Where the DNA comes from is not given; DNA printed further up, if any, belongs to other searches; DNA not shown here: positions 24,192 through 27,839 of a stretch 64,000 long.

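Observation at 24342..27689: Giant HdrA with a complete GltD/NfnB-like module inserted between the N-terminal and FAD/ferredoxin domains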

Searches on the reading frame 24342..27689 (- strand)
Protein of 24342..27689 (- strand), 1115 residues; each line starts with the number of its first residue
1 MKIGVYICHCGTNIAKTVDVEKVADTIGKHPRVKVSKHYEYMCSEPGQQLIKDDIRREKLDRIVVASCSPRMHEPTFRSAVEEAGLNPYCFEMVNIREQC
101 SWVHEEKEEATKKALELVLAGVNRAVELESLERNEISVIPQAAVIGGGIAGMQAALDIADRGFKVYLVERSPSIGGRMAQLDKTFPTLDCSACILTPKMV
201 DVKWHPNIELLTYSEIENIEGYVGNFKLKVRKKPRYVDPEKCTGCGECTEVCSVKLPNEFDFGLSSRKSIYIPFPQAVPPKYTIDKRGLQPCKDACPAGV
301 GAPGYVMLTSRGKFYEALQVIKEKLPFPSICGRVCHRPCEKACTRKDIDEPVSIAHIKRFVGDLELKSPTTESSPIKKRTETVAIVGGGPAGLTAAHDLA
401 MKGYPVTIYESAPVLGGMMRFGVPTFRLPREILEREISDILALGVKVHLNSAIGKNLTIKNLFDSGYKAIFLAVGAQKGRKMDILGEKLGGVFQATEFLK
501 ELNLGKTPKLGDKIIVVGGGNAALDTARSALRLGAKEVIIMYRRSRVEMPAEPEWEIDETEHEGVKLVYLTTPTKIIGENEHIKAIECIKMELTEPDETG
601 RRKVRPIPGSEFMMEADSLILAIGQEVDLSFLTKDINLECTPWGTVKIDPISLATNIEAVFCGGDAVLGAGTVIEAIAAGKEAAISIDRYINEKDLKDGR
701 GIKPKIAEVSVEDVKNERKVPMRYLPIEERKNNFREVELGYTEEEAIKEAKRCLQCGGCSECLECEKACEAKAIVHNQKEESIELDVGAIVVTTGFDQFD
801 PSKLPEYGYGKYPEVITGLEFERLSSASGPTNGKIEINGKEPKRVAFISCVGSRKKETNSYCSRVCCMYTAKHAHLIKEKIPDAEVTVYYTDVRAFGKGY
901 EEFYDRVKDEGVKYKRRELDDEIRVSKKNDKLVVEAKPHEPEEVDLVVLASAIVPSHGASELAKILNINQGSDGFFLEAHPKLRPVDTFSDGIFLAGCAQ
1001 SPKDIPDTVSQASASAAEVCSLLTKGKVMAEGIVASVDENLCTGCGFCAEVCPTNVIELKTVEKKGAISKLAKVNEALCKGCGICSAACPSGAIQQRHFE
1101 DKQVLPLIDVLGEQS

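Call 5: search_protein_families(library=pfam, proteins=[window:24342-27689:-], max_evalue=0.001)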
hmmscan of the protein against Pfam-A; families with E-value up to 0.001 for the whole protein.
window:24342-27689:- (1115 aa): 26 families (the best 25 are shown)
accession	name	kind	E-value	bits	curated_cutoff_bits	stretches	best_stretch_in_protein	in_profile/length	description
PF07992.20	Pyr_redox_2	-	8.5e-43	147.3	26.1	2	382-680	2-291/291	Pyridine nucleotide-disulphide oxidoreductase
PF14691.11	Fer4_20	-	4e-23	81.8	25.8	2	290-367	30-110/113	Dihydroprymidine dehydrogenase domain II, 4Fe-4S cluster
PF13450.12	NAD_binding_8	-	1.5e-18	67.3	21.9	2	385-420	1-36/68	NAD(P)-binding Rossmann-like domain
PF00037.32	Fer4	-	9.9e-18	63.6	21.1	3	1036-1058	2-24/24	4Fe-4S binding domain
PF12831.13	FAD_oxidored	-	1e-16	61.7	27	2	143-179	3-39/416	FAD dependent oxidoreductase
PF13738.12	Pyr_redox_3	-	1.9e-15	57.3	30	1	470-664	128-305/305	Pyridine nucleotide-disulphide oxidoreductase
PF00070.33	Pyr_redox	-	2.5e-15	57.2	22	2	513-584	1-75/82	Pyridine nucleotide-disulphide oxidoreductase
PF00890.30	FAD_binding_2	-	2.9e-13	50.2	20.4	2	143-177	3-37/414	FAD binding domain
PF12838.12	Fer4_7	-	3.6e-13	50.2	27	2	1042-1093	2-52/52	4Fe-4S dicluster domain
PF12837.12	Fer4_6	-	2.8e-12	46.4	25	3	1034-1057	1-24/24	4Fe-4S binding domain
PF13187.11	Fer4_9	-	3e-12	46.8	27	1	1042-1094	2-52/52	4Fe-4S dicluster domain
PF01266.30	DAO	-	7.4e-12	45.9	27.9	2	142-175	2-35/353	FAD dependent oxidoreductase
PF01134.28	GIDA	-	1.7e-11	44.2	22.1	1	143-191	3-41/391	Glucose inhibited division protein A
PF01946.23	Thi4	-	1.5e-10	41.2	26.2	1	382-441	19-77/235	Thi4 family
PF03486.20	HI0933_like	-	1.6e-10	41.3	50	1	141-177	2-38/244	HI0933-like protein Rossmann domain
PF14697.11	Fer4_21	-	3.9e-10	40.1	35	2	1035-1095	1-58/59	4Fe-4S dicluster domain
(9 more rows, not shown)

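Call 10: find_homologous_proteins(query=window:24342-27689:-, max_evalue=1e-20)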
Query window:24342-27689:- (1115 aa): 8000 proteins with E <= 1e-20 among 8000 candidates; the best 120 are listed.
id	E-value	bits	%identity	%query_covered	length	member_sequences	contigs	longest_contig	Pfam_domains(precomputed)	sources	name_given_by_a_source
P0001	0.0e+0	2356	92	100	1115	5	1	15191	PF14697.12,PF13241.13,PF13450.13,PF07992.21,PF12837.13,PF00070.34,PF03486.21,PF13484.12,PF05834.19,PF01266.31,PF14691.12,PF00890.31,PF13738.13,PF13237.12,PF12838.13,PF01134.29,PF01494.26,PF12831.14,PF01946.24,PF01593.31,PF12797.13,PF00037.33,PF01262.28,PF13187.12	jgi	-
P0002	0.0e+0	1875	65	100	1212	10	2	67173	PF14697.12,PF13450.13,PF07992.21,PF12837.13,PF00070.34,PF03486.21,PF13484.12,PF13459.12,PF01266.31,PF14691.12,PF00890.31,PF13738.13,PF25160.2,PF13237.12,PF17179.10,PF12838.13,PF01134.29,PF12831.14,PF01946.24,PF01593.31,PF12797.13,PF00037.33,PF01262.28,PF13187.12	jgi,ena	-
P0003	0.0e+0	1857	69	47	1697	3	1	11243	PF14697.12,PF13450.13,PF07992.21,PF12837.13,PF00070.34,PF03486.21,PF13484.12,PF01266.31,PF14691.12,PF00890.31,PF13738.13,PF25160.2,PF13237.12,PF17179.10,PF12838.13,PF01134.29,PF01494.26,PF12831.14,PF01946.24,PF01593.31,PF12797.13,PF00037.33,PF01262.28,PF13187.12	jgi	-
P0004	0.0e+0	1802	64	54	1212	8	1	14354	PF14697.12,PF13450.13,PF07992.21,PF12837.13,PF00070.34,PF03486.21,PF13484.12,PF01266.31,PF14691.12,PF00890.31,PF13738.13,PF25160.2,PF13237.12,PF17179.10,PF12838.13,PF01134.29,PF12831.14,PF01946.24,PF01593.31,PF12797.13,PF00037.33,PF01262.28,PF13183.12,PF13187.12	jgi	jgi:heterodisulfide reductase subunit A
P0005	0.0e+0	1793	62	100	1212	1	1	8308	PF14697.12,PF13450.13,PF07992.21,PF12837.13,PF00070.34,PF03486.21,PF13484.12,PF01266.31,PF14691.12,PF00890.31,PF13738.13,PF25160.2,PF13237.12,PF17179.10,PF12838.13,PF01134.29,PF12831.14,PF01946.24,PF01593.31,PF12797.13,PF00037.33,PF01262.28,PF13183.12,PF13187.12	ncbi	-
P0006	0.0e+0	1787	67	54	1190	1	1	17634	PF14697.12,PF13450.13,PF07992.21,PF12837.13,PF00070.34,PF03486.21,PF13484.12,PF01266.31,PF14691.12,PF00890.31,PF13738.13,PF25160.2,PF13237.12,PF17179.10,PF12838.13,PF01134.29,PF01494.26,PF12831.14,PF01946.24,PF12797.13,PF00037.33,PF01262.28,PF13183.12,PF13187.12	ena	-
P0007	0.0e+0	1786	62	100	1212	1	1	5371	PF14697.12,PF17179.10,PF13450.13,PF07992.21,PF12837.13,PF00070.34,PF03486.21,PF13484.12,PF12838.13,PF01134.29,PF12831.14,PF01946.24,PF01266.31,PF12797.13,PF14691.12,PF00890.31,PF00037.33,PF13738.13,PF01262.28,PF25160.2,PF13237.12,PF13187.12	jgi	-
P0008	0.0e+0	1786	64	54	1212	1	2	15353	PF14697.12,PF17179.10,PF13450.13,PF07992.21,PF12837.13,PF00070.34,PF03486.21,PF13484.12,PF12838.13,PF01134.29,PF12831.14,PF01946.24,PF01266.31,PF01593.31,PF12797.13,PF14691.12,PF00890.31,PF00037.33,PF13738.13,PF01262.28,PF25160.2,PF13237.12,PF13187.12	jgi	-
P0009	0.0e+0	1785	61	100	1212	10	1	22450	PF14697.12,PF17179.10,PF13450.13,PF07992.21,PF12837.13,PF00070.34,PF03486.21,PF13484.12,PF12838.13,PF01134.29,PF12831.14,PF01946.24,PF01266.31,PF12797.13,PF14691.12,PF00890.31,PF00037.33,PF13738.13,PF01262.28,PF25160.2,PF13237.12,PF13183.12,PF13187.12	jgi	-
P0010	0.0e+0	1780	64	54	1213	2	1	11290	PF14697.12,PF13450.13,PF07992.21,PF12837.13,PF00070.34,PF03486.21,PF13484.12,PF01266.31,PF14691.12,PF00890.31,PF13738.13,PF25160.2,PF13237.12,PF17179.10,PF12838.13,PF01134.29,PF12831.14,PF01946.24,PF01593.31,PF12797.13,PF00037.33,PF01262.28,PF13183.12,PF13187.12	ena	-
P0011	0.0e+0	1780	64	54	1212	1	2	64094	PF14697.12,PF13450.13,PF07992.21,PF12837.13,PF00070.34,PF03486.21,PF13484.12,PF01266.31,PF14691.12,PF00890.31,PF13738.13,PF25160.2,PF13237.12,PF17179.10,PF12838.13,PF01134.29,PF01494.26,PF12831.14,PF01946.24,PF01593.31,PF12797.13,PF00037.33,PF01262.28,PF13187.12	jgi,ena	-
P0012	0.0e+0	1778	65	54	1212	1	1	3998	PF14697.12,PF17179.10,PF13450.13,PF07992.21,PF12837.13,PF00070.34,PF03486.21,PF13484.12,PF12838.13,PF01134.29,PF12831.14,PF01946.24,PF01266.31,PF12797.13,PF14691.12,PF00890.31,PF00037.33,PF13738.13,PF01262.28,PF25160.2,PF13237.12,PF13187.12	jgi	jgi:heterodisulfide reductase subunit A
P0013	0.0e+0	1778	64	54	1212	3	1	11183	PF14697.12,PF17179.10,PF13450.13,PF07992.21,PF12837.13,PF00070.34,PF03486.21,PF13484.12,PF12838.13,PF01134.29,PF12831.14,PF01946.24,PF01266.31,PF01593.31,PF12797.13,PF14691.12,PF00890.31,PF00037.33,PF13738.13,PF01262.28,PF25160.2,PF13237.12,PF13187.12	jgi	jgi:heterodisulfide reductase subunit A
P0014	0.0e+0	1777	65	54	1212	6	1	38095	PF14697.12,PF17179.10,PF13450.13,PF07992.21,PF12837.13,PF00070.34,PF03486.21,PF13484.12,PF12838.13,PF01134.29,PF12831.14,PF01946.24,PF01266.31,PF01593.31,PF12797.13,PF14691.12,PF00890.31,PF00037.33,PF13738.13,PF01262.28,PF25160.2,PF13237.12,PF13187.12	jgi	jgi:heterodisulfide reductase subunit A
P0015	0.0e+0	1774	64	54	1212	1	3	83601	PF14697.12,PF17179.10,PF13450.13,PF07992.21,PF12837.13,PF00070.34,PF03486.21,PF13484.12,PF12838.13,PF01134.29,PF12831.14,PF01946.24,PF01266.31,PF12797.13,PF14691.12,PF00890.31,PF00037.33,PF13738.13,PF01262.28,PF25160.2,PF13237.12,PF13187.12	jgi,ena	-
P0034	0.0e+0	1738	62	54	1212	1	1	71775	PF14697.12,PF13450.13,PF07992.21,PF12837.13,PF00070.34,PF03486.21,PF13484.12,PF01266.31,PF14691.12,PF00890.31,PF13738.13,PF25160.2,PF13237.12,PF17179.10,PF12838.13,PF01134.29,PF12831.14,PF01946.24,PF01593.31,PF12797.13,PF00037.33,PF01262.28,PF13183.12,PF13187.12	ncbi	-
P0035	0.0e+0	1737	61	54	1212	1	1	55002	PF14697.12,PF17179.10,PF13450.13,PF07992.21,PF12837.13,PF00070.34,PF03486.21,PF13484.12,PF12838.13,PF01134.29,PF12831.14,PF01946.24,PF01266.31,PF01593.31,PF12797.13,PF14691.12,PF00890.31,PF00037.33,PF13738.13,PF01262.28,PF25160.2,PF13237.12,PF13187.12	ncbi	-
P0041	0.0e+0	1685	71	34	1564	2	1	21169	PF14697.12,PF13450.13,PF07992.21,PF12837.13,PF00070.34,PF03486.21,PF13484.12,PF12838.13,PF01134.29,PF01494.26,PF12831.14,PF01946.24,PF01266.31,PF01593.31,PF12797.13,PF14691.12,PF00890.31,PF00037.33,PF13738.13,PF01262.28,PF25160.2,PF13237.12,PF13187.12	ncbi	-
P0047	0.0e+0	1653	66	100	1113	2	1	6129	PF14697.12,PF13241.13,PF13450.13,PF07992.21,PF12837.13,PF00070.34,PF03486.21,PF13484.12,PF01266.31,PF14691.12,PF00890.31,PF13738.13,PF25160.2,PF13237.12,PF02737.25,PF17179.10,PF12838.13,PF13454.13,PF01134.29,PF01494.26,PF12831.14,PF01946.24,PF01593.31,PF00037.33,PF01262.28,PF13187.12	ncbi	-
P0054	0.0e+0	1625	61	54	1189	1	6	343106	PF14697.12,PF13450.13,PF07992.21,PF12837.13,PF00070.34,PF03486.21,PF13484.12,PF01266.31,PF14691.12,PF00890.31,PF13738.13,PF25160.2,PF13237.12,PF12838.13,PF01134.29,PF01494.26,PF12831.14,PF01946.24,PF01593.31,PF12797.13,PF00037.33,PF01262.28,PF13183.12,PF13187.12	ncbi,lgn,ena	-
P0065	0.0e+0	1587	65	34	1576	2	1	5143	PF14697.12,PF13241.13,PF13450.13,PF07992.21,PF12837.13,PF00070.34,PF03486.21,PF13484.12,PF05834.19,PF01266.31,PF14691.12,PF00890.31,PF13738.13,PF25160.2,PF13237.12,PF12838.13,PF01134.29,PF01494.26,PF12831.14,PF01946.24,PF01593.31,PF12797.13,PF00037.33,PF01262.28,PF13183.12,PF13187.12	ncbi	-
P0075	0.0e+0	1520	54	61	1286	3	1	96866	PF14697.12,PF13241.13,PF13450.13,PF07992.21,PF12837.13,PF00070.34,PF03486.21,PF13484.12,PF12838.13,PF01134.29,PF12831.14,PF01946.24,PF01266.31,PF01593.31,PF12797.13,PF14691.12,PF00890.31,PF00037.33,PF13738.13,PF01262.28,PF25160.2,PF13237.12,PF13187.12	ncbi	-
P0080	0.0e+0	1489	51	79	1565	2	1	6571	PF14697.12,PF13450.13,PF07992.21,PF12837.13,PF00070.34,PF03486.21,PF13484.12,PF01266.31,PF14691.12,PF00890.31,PF13738.13,PF13237.12,PF12838.13,PF13454.13,PF01134.29,PF01494.26,PF12831.14,PF01946.24,PF01593.31,PF12797.13,PF00037.33,PF01262.28,PF13183.12,PF13187.12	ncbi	-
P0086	0.0e+0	1461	58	99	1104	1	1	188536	PF14697.12,PF13450.13,PF07992.21,PF12837.13,PF00070.34,PF03486.21,PF13484.12,PF12838.13,PF01134.29,PF01494.26,PF12831.14,PF01946.24,PF01266.31,PF01593.31,PF12797.13,PF14691.12,PF00890.31,PF00037.33,PF13738.13,PF01262.28,PF13237.12,PF13187.12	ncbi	ncbi:MAG: FAD-dependent oxidoreductase [Promethearchaeota archaeon]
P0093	0.0e+0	1419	57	99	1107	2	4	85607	PF14697.12,PF13241.13,PF13450.13,PF07992.21,PF12837.13,PF00070.34,PF03486.21,PF12838.13,PF13454.13,PF01134.29,PF12831.14,PF01946.24,PF01266.31,PF01593.31,PF14691.12,PF00890.31,PF00037.33,PF13738.13,PF01262.28,PF02737.25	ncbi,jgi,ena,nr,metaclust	ncbi:MAG: FAD-dependent oxidoreductase [Theionarchaea archaeon]|nr:MAG: hypothetical protein AYK19_0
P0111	0.0e+0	1364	57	100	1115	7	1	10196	PF14697.12,PF13450.13,PF07992.21,PF12837.13,PF00070.34,PF03486.21,PF13484.12,PF12838.13,PF01134.29,PF01494.26,PF12831.14,PF01946.24,PF01266.31,PF01593.31,PF12797.13,PF14691.12,PF00890.31,PF00037.33,PF13738.13,PF01262.28,PF25160.2,PF13237.12,PF13187.12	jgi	jgi:heterodisulfide reductase subunit A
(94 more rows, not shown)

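Call 11: search_solved_structures(query=window:24342-27689:-, max_evalue=0.00001)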
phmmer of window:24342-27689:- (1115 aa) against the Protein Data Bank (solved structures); distinct sequences matched with E-value up to 0.00001: 42.
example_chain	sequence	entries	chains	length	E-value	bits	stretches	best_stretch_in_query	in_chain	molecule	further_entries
8rvu_a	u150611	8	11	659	6.1e-225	752.6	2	2-286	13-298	H(2):CoB-CoM heterodisulfide,ferredoxin reductase subunit A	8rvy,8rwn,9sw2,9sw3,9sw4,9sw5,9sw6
8rvv_A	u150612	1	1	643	6.8e-225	752.4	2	2-286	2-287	H(2):CoB-CoM heterodisulfide,ferredoxin reductase subunit A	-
5odc_A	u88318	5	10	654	2.2e-222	744.1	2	2-287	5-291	Heterodisulfide reductase, subunit A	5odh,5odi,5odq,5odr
9sfi_A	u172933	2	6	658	9.1e-202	675.8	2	2-289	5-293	CoB--CoM heterodisulfide reductase iron-sulfur subunit A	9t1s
7bkb_A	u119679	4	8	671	4e-187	627.4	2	2-285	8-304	CoB--CoM heterodisulfide reductase iron-sulfur subunit A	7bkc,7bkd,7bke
9bov_A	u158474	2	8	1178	6.2e-128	431.4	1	290-766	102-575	Molybdopterin oxidoreductase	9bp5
9n5u_A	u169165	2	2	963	8.8e-123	414.3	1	289-694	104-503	NfnA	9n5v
8oh5_C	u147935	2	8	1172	8.9e-111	374.6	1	290-768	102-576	Formate dehydrogenase-O, major subunit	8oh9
4ylf_B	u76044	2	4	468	1.9e-102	347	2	290-691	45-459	Dihydropyrimidine dehydrogenase subunit A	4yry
5jca_L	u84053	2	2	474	2.9e-94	319.9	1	290-693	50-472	NADH-dependent Ferredoxin:NADP Oxidoreductase (NfnI) subunit alpha | NADH-dependent Ferredoxin:NADP Oxidoreductase subunit alpha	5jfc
5vj7_A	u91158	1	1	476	6.1e-84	285.7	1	290-694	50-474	Oxidoreductase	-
6s6s_G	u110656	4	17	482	9.6e-67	228.8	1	290-693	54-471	Glutamate synthase [NADPH] small chain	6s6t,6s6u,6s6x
2vdc_G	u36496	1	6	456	5.8e-65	222.9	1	287-693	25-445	GLUTAMATE SYNTHASE [NADPH] SMALL CHAIN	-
7mfm_I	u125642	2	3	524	2.8e-46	161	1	295-701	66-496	Glutamate synthase (NADPH) small chain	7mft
7m31_A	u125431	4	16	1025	6.8e-43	149.8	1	290-693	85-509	Dihydropyrimidine dehydrogenase [NADP(+)]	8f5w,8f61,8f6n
5t5i_F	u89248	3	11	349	2.8e-18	68.3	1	1034-1096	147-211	Tungsten formylmethanofuran dehydrogenase subunit fwdF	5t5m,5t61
9sfi_T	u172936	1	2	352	2.8e-16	61.7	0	1034-1103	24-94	4Fe-4S ferredoxin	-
9sw6_G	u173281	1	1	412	5.3e-11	44.2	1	1032-1095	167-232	Polyferredoxin protein MvhB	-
8ys5_D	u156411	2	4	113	2.6e-07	32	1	1030-1097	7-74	2-oxoglutarate:acceptor oxidoreductase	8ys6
9sfi_O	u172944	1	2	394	3.9e-07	31.4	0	1034-1096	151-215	Ferredoxin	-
7zc6_B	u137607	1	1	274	8.1e-06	27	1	1027-1095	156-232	RnfB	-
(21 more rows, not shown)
